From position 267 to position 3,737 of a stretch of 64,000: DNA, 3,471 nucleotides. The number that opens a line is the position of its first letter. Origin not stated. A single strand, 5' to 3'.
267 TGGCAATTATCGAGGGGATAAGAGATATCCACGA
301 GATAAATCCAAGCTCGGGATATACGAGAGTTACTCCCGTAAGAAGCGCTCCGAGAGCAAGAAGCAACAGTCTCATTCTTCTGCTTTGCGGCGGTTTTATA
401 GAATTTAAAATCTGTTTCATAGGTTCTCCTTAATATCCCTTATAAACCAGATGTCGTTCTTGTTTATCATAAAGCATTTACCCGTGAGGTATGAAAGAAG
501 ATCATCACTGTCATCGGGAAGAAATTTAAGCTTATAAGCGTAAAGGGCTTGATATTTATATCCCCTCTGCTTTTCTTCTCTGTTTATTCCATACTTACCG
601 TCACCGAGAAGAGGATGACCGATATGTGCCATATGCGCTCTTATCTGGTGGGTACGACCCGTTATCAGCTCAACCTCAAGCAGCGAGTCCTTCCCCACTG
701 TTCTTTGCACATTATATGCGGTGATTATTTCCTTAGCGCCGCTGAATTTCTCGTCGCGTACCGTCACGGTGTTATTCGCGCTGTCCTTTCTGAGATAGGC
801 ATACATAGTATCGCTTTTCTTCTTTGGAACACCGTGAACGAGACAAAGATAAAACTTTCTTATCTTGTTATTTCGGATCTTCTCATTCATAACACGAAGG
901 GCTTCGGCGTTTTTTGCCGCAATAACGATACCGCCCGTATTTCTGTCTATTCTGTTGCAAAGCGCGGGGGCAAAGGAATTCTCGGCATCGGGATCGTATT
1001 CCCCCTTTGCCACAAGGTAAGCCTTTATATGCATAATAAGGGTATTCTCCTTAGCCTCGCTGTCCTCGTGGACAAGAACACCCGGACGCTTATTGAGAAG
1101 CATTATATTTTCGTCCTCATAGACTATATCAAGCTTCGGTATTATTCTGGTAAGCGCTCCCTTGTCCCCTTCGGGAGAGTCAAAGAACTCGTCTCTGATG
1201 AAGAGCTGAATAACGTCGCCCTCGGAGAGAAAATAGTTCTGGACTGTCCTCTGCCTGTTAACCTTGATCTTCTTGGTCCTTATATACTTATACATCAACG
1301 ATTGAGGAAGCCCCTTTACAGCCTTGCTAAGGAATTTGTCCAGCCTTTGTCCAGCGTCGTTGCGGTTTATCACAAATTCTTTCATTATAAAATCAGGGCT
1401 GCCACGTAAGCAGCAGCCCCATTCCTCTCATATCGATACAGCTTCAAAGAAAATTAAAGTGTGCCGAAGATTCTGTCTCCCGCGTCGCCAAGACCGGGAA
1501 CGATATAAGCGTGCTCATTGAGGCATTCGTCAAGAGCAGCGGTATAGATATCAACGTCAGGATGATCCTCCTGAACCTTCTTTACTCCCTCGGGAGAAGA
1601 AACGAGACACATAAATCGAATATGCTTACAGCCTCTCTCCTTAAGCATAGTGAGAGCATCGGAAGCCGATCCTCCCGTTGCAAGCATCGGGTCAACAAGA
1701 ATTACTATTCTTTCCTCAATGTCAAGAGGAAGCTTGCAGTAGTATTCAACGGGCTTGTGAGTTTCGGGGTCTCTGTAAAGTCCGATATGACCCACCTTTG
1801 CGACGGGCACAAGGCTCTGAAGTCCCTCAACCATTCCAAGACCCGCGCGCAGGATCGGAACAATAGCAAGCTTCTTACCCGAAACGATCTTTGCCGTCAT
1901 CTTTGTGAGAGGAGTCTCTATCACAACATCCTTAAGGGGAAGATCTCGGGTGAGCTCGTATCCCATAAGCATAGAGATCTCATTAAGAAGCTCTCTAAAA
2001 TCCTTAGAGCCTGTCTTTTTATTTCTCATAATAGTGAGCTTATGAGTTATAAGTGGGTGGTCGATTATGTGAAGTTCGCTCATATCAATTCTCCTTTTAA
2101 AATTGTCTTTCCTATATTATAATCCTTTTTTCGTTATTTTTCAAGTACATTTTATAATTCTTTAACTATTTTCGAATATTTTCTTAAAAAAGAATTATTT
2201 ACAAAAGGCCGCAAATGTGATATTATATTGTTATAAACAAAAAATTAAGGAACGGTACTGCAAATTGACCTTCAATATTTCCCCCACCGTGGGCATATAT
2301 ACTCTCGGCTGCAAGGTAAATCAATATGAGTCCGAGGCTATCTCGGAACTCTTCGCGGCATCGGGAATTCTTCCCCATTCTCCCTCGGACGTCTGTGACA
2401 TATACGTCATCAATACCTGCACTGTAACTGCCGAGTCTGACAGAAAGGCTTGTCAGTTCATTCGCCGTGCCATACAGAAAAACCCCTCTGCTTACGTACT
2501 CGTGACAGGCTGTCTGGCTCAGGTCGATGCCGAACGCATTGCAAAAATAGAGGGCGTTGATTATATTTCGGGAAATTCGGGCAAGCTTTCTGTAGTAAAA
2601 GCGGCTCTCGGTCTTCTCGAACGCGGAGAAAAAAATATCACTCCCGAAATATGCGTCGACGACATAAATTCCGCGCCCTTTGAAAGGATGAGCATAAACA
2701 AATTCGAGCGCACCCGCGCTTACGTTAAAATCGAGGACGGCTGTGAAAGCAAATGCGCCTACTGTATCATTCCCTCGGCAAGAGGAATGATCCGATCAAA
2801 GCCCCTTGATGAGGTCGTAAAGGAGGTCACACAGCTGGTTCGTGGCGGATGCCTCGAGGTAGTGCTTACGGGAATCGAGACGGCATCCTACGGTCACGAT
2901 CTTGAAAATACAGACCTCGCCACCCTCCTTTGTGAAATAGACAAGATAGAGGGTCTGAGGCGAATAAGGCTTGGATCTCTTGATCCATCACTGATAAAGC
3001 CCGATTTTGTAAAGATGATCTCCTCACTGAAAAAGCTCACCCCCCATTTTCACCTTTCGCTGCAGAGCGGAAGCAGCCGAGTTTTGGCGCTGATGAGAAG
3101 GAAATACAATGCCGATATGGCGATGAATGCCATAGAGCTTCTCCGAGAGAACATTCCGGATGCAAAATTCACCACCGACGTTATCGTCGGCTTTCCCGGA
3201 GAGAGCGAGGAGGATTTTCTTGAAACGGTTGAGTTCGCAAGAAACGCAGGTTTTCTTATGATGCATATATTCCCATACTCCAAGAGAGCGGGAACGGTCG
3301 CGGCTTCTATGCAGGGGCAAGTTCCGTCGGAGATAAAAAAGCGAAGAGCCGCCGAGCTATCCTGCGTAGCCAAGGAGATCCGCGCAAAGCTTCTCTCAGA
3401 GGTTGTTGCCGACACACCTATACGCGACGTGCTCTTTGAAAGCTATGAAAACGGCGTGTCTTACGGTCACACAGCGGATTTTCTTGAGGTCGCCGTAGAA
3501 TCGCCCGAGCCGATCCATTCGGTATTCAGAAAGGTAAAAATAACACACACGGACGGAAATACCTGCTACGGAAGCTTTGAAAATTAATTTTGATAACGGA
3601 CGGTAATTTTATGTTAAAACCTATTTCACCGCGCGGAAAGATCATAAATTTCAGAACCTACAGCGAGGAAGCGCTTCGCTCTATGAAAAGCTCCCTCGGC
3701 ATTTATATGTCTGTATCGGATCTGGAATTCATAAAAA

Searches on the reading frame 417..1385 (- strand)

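Call 6: search_protein_families(library=pfam, proteins=[window:417-1385:-], max_evalue=0.001)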
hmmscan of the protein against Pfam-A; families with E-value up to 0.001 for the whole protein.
window:417-1385:- (322 aa): 2 families
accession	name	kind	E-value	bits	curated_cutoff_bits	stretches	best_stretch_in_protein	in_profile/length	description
PF00849.27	PseudoU_synth_2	-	1.2e-30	107.2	26.8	1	93-254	1-152/152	RNA pseudouridylate synthase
PF01479.30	S4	-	3.7e-05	23.8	22.8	1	13-59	1-48/48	S4 domain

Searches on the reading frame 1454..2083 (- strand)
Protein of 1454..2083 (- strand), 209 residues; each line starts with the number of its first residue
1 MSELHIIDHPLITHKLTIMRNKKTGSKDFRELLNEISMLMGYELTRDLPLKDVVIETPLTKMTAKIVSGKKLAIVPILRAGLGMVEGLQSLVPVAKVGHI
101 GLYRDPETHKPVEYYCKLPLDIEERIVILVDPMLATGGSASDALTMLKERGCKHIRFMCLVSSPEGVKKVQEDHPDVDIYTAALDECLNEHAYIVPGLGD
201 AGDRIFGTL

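Call 6: search_protein_families(library=pfam, proteins=[window:1454-2083:-], max_evalue=0.001)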
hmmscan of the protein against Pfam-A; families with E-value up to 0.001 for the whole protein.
window:1454-2083:- (209 aa): 2 families
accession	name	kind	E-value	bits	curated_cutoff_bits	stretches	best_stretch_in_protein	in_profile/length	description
PF14681.12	UPRTase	-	4.1e-81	271.8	27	1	7-208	2-206/206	Uracil phosphoribosyltransferase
PF00156.33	Pribosyltran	-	2.4e-11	43.7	26.3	1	66-177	22-140/158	Phosphoribosyl transferase domain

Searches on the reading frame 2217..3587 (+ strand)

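Call 69: search_protein_families(library=pfam, proteins=[window:2217-3587:+], max_evalue=0.0001)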
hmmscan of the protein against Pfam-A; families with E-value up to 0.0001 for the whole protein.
window:2217-3587:+ (456 aa): 2 families
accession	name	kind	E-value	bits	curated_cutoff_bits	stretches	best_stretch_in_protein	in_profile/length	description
PF04055.27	Radical_SAM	-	5.1e-28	98.7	29.5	1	174-341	5-166/166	Radical SAM superfamily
PF00919.26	UPF0004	-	2.8e-23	82.2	27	1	25-118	2-97/98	Uncharacterized protein family UPF0004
